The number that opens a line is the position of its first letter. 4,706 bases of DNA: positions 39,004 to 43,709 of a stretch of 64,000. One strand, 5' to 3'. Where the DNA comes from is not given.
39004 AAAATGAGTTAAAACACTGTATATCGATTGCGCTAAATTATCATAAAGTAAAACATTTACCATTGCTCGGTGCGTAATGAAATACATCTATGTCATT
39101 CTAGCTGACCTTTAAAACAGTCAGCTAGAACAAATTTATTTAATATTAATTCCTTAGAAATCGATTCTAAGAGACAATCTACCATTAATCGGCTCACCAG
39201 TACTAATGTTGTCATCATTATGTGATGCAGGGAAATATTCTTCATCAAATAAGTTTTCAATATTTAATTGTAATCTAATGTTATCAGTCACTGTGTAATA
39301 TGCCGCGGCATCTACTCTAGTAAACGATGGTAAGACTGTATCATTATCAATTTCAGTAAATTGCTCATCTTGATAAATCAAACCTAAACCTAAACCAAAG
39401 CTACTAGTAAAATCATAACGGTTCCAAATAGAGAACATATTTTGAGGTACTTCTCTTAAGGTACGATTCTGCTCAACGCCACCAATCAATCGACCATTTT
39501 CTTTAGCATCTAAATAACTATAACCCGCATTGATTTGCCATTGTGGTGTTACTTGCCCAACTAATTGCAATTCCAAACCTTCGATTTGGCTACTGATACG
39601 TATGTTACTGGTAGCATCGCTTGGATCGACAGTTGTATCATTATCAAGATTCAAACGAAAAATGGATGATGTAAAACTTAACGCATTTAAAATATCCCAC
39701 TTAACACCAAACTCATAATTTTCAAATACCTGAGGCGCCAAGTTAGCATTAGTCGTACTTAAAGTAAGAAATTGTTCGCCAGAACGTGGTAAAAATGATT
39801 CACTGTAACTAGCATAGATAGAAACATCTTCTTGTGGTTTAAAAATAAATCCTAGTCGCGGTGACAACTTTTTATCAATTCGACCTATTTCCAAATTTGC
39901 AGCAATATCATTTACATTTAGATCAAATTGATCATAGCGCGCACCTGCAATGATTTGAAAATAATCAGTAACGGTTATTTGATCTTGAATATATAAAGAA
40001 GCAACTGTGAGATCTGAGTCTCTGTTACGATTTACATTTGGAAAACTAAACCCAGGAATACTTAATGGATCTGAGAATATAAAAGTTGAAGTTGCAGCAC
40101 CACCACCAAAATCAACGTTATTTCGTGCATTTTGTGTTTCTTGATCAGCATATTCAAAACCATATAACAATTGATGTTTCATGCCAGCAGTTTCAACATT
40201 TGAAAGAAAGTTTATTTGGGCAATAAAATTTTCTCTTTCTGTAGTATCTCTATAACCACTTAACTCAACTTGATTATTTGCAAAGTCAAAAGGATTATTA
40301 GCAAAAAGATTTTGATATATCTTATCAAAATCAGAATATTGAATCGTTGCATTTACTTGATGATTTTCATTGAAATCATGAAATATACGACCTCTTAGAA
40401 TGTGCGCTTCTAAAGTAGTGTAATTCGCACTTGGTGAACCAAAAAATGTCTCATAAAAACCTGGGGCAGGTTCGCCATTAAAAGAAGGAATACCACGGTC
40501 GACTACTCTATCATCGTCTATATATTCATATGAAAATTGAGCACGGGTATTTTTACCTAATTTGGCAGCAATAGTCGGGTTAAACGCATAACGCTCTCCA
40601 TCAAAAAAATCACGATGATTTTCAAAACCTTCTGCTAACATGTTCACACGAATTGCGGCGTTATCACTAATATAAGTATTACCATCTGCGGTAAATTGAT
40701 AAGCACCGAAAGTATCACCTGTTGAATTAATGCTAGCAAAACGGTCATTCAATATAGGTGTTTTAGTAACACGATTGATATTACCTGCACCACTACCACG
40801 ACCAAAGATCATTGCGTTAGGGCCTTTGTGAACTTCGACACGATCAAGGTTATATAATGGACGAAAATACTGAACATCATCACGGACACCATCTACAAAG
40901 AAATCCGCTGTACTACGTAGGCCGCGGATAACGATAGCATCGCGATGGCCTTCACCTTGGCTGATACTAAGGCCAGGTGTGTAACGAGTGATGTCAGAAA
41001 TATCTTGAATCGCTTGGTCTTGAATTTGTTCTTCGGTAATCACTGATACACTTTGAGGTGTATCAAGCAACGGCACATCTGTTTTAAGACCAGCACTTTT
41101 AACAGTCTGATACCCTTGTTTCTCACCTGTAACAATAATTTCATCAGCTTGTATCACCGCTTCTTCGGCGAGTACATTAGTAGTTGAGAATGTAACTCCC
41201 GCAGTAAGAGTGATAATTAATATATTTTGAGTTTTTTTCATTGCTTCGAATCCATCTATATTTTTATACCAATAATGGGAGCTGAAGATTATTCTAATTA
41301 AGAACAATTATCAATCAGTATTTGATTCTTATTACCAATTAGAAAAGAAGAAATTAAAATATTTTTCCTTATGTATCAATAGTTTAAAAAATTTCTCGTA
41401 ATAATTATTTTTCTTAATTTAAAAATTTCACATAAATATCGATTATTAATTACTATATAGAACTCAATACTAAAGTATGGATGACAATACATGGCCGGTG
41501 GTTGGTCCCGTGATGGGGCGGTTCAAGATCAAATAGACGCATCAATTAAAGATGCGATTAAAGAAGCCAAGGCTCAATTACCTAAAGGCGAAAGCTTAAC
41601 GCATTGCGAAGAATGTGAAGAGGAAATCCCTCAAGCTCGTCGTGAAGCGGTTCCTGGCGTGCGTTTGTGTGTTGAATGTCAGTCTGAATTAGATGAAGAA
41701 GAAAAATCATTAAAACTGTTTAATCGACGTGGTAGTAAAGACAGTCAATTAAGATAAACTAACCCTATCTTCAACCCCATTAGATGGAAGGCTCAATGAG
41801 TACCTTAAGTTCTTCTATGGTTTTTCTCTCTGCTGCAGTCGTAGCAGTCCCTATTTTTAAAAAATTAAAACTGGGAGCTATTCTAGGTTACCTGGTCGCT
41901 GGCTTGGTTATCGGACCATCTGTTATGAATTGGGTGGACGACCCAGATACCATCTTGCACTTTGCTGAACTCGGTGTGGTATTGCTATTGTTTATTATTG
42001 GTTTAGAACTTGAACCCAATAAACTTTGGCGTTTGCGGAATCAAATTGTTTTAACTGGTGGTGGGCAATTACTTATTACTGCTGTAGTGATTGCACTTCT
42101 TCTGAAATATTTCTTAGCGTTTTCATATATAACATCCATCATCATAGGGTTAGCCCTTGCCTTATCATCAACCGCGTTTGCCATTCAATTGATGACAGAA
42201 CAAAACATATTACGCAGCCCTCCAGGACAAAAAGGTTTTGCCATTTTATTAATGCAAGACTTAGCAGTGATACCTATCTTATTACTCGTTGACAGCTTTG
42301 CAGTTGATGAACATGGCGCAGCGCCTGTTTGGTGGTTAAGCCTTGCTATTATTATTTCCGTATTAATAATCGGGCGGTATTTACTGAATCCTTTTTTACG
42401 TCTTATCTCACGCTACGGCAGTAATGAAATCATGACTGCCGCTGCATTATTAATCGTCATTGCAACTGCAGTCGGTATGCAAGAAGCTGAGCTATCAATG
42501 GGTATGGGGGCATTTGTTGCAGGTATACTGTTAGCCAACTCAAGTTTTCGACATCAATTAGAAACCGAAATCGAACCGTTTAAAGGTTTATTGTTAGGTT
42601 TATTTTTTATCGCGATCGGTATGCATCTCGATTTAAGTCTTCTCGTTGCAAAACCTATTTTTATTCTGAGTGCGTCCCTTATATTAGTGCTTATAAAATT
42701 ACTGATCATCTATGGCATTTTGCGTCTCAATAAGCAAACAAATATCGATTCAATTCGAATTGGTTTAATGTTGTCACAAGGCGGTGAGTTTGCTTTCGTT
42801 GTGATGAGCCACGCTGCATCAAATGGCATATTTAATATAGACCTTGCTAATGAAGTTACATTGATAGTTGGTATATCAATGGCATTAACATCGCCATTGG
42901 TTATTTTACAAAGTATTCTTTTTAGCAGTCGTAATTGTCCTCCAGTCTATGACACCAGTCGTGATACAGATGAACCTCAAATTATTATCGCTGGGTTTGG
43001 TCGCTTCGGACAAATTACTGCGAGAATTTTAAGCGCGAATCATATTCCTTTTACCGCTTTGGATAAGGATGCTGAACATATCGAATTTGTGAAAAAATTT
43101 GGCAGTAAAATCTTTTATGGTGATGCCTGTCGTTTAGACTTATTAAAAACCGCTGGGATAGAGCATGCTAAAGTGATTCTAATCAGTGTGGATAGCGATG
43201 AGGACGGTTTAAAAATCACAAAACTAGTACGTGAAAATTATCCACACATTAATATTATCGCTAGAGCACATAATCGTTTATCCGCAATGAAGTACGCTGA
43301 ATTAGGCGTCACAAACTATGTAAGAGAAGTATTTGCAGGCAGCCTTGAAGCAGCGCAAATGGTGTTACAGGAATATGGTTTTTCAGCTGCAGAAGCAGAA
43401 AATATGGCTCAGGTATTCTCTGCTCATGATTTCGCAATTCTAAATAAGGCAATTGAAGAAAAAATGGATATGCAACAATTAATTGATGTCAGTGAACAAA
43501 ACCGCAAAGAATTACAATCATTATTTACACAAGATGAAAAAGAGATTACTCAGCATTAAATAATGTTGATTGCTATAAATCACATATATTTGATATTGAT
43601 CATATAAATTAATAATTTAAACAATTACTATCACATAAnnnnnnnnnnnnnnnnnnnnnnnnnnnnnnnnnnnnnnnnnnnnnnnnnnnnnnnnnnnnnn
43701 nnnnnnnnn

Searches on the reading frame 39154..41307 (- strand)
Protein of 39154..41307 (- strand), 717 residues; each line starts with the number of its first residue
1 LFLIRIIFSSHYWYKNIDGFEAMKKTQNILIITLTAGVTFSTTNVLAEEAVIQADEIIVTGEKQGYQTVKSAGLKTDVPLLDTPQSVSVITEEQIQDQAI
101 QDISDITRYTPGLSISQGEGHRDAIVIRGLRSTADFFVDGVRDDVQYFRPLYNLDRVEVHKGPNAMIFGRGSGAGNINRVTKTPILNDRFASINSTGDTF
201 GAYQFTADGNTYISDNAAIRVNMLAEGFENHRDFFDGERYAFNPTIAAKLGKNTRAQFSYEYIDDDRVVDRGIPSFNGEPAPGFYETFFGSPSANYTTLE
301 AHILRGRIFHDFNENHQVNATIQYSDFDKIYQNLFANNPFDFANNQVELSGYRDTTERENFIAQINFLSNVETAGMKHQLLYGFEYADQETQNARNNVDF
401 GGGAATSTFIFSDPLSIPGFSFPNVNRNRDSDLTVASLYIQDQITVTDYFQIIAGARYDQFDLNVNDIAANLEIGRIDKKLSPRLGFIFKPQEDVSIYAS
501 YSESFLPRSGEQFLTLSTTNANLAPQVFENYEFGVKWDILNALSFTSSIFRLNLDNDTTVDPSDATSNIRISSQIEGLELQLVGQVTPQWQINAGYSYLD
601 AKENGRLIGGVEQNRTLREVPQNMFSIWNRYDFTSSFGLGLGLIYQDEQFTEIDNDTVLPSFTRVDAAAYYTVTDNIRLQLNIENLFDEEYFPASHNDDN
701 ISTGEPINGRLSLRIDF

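Call 16: search_protein_families(library=pfam, proteins=[window:39154-41307:-], max_evalue=0.01)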
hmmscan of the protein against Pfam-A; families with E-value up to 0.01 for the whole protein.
window:39154-41307:- (717 aa): 2 families
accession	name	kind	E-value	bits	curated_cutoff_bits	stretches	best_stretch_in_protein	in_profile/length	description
PF00593.30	TonB_dep_Rec_b-barrel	-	9.9e-55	187.6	27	1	248-686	7-436/436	TonB dependent receptor-like, beta-barrel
PF07715.20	Plug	-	2.8e-22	79.7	23.9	1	80-175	2-106/107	TonB-dependent Receptor Plug Domain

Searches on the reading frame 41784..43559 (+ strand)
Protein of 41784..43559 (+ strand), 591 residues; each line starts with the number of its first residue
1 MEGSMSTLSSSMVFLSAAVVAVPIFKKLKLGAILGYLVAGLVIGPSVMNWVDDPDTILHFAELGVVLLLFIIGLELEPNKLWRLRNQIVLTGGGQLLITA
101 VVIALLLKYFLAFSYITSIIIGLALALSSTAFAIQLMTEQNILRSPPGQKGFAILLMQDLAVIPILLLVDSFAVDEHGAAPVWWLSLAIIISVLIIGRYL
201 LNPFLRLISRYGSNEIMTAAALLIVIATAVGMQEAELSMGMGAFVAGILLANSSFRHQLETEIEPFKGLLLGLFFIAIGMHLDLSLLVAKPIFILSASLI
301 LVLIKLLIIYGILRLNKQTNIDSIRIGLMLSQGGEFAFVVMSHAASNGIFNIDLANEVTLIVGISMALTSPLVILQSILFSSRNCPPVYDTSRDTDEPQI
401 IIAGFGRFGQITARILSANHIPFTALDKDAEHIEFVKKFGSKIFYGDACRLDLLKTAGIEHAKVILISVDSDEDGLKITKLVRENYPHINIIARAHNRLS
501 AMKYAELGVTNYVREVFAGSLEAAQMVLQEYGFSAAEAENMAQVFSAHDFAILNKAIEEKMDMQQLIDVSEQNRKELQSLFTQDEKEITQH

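Call 16: search_protein_families(library=pfam, proteins=[window:41784-43559:+], max_evalue=0.01)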
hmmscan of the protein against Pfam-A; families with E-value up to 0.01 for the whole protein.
window:41784-43559:+ (591 aa): 2 families
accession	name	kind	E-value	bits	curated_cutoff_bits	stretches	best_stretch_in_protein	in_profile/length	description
PF00999.27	Na_H_Exchanger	-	5.9e-61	206.8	26.2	1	15-373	2-373/375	Sodium/hydrogen exchanger, transmembrane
PF02254.24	TrkA_N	-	2e-26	93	23.8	1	400-513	1-114/116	TrkA-N domain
